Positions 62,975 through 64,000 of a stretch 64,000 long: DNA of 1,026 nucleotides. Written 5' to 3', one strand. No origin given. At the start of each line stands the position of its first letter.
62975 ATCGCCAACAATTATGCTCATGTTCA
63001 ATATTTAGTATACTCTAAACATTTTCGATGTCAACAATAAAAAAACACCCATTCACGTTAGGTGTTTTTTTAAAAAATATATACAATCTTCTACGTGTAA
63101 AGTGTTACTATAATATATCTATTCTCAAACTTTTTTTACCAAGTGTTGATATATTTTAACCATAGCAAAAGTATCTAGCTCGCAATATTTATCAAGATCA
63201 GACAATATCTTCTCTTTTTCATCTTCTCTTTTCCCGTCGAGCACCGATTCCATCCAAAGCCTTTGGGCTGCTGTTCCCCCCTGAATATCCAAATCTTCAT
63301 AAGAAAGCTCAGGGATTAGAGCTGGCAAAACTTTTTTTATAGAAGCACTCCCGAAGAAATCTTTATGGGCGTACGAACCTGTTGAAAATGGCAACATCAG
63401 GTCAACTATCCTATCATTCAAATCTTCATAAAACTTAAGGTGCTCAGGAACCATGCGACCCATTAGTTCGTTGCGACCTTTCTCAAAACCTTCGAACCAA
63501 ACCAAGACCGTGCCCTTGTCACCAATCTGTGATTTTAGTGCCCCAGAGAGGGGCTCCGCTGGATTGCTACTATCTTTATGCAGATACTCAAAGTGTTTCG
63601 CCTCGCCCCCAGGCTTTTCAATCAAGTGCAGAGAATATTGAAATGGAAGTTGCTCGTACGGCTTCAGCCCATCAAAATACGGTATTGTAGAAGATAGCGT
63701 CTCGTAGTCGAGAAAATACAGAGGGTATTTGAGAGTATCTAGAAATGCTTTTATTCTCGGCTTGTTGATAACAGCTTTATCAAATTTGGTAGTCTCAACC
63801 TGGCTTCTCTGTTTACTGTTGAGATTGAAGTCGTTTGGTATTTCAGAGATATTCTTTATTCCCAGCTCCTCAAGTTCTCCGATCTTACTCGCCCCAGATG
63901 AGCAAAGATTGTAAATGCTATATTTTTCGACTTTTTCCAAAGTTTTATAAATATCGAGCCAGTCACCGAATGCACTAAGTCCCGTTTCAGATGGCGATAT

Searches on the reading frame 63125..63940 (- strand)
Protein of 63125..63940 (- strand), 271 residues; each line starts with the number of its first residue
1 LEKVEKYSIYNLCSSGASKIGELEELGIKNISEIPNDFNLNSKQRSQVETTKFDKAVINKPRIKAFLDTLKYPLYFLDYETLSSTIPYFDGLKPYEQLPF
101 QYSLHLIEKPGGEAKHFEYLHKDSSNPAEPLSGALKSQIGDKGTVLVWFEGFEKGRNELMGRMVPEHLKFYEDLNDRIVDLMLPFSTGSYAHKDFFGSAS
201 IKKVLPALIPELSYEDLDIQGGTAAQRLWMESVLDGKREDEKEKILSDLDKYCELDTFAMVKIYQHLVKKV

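Call 70: search_protein_families(library=pfam, proteins=[window:63125-63940:-], max_evalue=0.00001)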
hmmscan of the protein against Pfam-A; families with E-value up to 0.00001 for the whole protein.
window:63125-63940:- (271 aa): 1 family
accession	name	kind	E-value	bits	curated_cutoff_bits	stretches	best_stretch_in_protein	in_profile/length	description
PF11074.14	DUF2779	-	1.8e-36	125.6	23.3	1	75-200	1-126/126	Domain of unknown function(DUF2779)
